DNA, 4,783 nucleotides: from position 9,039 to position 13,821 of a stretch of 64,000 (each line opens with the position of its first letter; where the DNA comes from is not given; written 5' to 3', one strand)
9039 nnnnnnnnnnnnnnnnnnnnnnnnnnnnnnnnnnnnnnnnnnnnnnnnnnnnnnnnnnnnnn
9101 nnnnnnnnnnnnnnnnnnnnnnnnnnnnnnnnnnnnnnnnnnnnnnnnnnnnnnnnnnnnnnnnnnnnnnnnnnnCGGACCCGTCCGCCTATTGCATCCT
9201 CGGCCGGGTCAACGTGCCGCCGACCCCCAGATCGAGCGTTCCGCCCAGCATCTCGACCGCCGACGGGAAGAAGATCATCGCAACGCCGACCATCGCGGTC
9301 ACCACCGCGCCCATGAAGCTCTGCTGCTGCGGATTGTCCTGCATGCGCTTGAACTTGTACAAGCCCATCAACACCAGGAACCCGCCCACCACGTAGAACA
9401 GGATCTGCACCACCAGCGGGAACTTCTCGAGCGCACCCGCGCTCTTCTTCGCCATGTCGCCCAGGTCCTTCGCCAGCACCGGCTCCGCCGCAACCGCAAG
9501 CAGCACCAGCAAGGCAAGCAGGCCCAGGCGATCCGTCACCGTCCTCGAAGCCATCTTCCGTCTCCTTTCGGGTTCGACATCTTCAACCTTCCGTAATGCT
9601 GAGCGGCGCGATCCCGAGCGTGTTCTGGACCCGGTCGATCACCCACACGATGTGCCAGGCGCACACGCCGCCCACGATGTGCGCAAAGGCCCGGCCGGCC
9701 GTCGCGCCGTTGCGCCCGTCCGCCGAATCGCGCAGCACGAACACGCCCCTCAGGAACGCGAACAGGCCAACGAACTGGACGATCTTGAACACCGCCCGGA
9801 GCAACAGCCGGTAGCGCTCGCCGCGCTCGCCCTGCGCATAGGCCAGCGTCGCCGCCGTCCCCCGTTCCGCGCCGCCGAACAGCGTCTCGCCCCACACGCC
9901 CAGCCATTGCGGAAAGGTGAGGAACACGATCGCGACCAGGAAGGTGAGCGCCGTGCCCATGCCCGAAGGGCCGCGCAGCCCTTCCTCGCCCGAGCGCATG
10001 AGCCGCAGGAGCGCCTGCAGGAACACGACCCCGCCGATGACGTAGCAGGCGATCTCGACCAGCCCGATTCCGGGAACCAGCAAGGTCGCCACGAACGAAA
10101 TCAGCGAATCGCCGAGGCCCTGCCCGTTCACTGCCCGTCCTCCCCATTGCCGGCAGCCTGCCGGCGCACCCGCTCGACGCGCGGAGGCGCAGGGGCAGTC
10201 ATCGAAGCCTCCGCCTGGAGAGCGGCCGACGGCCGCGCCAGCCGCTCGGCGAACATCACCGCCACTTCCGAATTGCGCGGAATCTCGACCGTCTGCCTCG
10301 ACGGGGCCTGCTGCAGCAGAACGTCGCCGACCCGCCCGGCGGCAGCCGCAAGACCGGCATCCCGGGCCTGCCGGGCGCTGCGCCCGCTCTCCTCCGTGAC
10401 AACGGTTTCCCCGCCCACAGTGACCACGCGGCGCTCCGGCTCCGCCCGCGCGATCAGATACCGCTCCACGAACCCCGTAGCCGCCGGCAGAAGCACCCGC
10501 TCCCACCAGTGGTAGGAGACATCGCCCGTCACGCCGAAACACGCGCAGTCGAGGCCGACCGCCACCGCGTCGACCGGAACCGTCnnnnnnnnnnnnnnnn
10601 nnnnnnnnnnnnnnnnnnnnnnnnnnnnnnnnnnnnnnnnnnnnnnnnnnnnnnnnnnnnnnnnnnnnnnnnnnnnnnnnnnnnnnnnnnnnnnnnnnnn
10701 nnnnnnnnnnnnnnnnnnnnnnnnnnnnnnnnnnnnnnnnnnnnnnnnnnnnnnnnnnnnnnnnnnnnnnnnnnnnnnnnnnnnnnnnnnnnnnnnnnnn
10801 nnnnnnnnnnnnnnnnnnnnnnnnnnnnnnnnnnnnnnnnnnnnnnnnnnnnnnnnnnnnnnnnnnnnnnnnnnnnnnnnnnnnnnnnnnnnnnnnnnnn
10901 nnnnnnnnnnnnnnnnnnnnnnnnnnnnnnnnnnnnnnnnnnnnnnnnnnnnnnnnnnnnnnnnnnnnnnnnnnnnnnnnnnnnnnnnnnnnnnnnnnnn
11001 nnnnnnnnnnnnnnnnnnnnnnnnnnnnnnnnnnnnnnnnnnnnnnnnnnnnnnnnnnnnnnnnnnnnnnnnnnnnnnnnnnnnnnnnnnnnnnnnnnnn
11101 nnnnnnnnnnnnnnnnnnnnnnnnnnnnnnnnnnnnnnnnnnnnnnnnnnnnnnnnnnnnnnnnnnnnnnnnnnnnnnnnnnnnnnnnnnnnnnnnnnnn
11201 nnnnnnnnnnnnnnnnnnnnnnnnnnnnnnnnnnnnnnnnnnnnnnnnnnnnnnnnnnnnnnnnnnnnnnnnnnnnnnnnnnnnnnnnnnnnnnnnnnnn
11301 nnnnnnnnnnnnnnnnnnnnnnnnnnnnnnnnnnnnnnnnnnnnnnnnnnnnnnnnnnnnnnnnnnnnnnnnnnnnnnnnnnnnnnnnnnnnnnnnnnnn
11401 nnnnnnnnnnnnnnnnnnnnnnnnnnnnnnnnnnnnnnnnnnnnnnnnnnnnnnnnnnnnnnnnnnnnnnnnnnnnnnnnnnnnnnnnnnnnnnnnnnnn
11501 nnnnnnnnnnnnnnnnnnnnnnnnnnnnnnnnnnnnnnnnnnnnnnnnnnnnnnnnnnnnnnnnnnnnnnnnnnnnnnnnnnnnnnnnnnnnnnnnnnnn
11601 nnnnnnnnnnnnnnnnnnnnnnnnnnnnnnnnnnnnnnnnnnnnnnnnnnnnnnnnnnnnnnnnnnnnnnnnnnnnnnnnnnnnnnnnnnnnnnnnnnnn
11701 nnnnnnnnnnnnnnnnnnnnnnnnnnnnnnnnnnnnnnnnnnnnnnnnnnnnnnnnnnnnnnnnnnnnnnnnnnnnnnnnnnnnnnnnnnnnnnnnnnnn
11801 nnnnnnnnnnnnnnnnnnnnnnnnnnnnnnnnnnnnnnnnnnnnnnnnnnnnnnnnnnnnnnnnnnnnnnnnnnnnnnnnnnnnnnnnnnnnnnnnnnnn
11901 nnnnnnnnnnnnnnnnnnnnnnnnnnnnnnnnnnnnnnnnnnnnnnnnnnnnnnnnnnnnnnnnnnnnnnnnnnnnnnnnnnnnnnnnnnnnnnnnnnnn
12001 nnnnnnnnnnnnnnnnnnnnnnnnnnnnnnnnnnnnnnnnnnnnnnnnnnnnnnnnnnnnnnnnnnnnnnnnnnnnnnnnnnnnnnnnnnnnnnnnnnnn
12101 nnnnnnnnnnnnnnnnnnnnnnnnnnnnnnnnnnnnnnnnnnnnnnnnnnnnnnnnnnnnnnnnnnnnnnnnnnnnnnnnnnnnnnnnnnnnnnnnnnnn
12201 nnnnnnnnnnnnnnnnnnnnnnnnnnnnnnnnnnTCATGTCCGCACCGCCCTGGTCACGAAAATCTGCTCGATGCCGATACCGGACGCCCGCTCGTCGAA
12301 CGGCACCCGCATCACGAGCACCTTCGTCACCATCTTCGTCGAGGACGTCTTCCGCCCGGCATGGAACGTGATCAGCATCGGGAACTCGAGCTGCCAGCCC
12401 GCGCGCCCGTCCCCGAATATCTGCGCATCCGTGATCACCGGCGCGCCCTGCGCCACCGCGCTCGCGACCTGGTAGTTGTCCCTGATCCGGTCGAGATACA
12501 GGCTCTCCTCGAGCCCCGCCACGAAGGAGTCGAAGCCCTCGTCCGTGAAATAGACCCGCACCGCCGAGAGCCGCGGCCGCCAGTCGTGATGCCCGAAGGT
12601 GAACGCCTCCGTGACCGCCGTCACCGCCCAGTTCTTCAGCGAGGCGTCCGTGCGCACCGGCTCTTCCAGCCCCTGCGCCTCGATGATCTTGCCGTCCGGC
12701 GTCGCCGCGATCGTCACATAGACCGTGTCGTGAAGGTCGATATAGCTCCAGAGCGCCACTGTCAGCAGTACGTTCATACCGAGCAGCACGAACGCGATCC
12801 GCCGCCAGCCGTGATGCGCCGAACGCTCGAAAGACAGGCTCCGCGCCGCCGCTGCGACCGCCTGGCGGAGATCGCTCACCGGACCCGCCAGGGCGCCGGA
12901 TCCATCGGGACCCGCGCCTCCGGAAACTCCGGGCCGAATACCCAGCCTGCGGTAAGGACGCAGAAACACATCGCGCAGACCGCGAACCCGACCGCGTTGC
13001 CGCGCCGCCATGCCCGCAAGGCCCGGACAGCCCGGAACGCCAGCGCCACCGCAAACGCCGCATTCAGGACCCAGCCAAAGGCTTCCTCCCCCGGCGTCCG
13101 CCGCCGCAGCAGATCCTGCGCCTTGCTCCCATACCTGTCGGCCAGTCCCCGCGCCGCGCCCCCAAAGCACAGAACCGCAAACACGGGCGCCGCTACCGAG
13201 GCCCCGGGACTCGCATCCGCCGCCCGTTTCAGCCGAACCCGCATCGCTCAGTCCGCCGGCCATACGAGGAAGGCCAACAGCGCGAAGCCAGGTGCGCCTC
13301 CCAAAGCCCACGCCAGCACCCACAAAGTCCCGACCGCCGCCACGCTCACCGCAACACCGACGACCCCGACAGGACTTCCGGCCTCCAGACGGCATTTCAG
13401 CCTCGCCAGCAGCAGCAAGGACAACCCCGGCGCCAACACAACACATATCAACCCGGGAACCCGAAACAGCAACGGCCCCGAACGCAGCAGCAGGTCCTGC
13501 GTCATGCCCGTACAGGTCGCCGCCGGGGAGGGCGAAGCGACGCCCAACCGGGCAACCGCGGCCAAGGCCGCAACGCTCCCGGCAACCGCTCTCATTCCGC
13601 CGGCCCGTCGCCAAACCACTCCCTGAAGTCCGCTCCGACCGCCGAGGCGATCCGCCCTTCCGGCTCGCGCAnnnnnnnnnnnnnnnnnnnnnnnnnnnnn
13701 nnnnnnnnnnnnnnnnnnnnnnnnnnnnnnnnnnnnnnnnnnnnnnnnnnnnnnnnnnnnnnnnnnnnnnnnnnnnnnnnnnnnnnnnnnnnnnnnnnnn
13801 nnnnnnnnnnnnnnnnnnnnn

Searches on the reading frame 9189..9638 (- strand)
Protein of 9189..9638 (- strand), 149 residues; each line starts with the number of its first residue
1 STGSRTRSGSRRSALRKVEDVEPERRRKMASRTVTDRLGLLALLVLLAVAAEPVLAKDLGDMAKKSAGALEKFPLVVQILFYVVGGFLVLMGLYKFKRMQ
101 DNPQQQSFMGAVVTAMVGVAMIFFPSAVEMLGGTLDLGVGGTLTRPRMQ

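Call 26: search_protein_families(library=pfam, proteins=[window:9189-9638:-], max_evalue=0.001)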
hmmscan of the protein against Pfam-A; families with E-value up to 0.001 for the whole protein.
window:9189-9638:- (149 aa): 2 families
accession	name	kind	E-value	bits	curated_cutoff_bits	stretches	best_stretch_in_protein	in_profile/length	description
PF03631.20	Virul_fac_BrkB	-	0.00017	21.8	33.7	1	12-120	95-206/259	Virulence factor BrkB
PF20535.3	DUF6750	-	0.00088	19.7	27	0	30-129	15-114/128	Family of unknown function (DUF6750)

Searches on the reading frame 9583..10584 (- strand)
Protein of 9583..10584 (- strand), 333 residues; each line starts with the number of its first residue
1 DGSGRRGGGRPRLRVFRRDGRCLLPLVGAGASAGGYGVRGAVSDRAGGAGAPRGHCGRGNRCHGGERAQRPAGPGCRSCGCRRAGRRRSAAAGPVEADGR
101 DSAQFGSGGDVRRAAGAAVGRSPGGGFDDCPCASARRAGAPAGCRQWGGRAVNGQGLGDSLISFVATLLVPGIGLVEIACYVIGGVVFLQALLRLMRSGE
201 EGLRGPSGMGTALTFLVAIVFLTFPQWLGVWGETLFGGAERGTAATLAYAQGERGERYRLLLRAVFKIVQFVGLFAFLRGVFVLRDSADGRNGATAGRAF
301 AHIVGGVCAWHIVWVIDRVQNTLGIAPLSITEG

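Call 26: search_protein_families(library=pfam, proteins=[window:9583-10584:-], max_evalue=0.001)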
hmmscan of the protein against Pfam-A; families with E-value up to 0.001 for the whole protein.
window:9583-10584:- (333 aa): 1 family
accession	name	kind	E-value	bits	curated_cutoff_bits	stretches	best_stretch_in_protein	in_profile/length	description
PF20535.3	DUF6750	-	1.1e-05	25.9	27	1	265-330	63-127/128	Family of unknown function (DUF6750)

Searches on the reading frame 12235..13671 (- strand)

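Call 26: search_protein_families(library=pfam, proteins=[window:12235-13671:-], max_evalue=0.001)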
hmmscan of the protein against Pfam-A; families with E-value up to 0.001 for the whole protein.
window:12235-13671:- (478 aa): 1 family
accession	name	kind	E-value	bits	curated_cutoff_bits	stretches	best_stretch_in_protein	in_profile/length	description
PF11393.14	T4BSS_DotI_IcmL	-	9.4e-36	123.4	27.7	1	297-471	5-177/180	Type-IV b secretion system, inner-membrane complex component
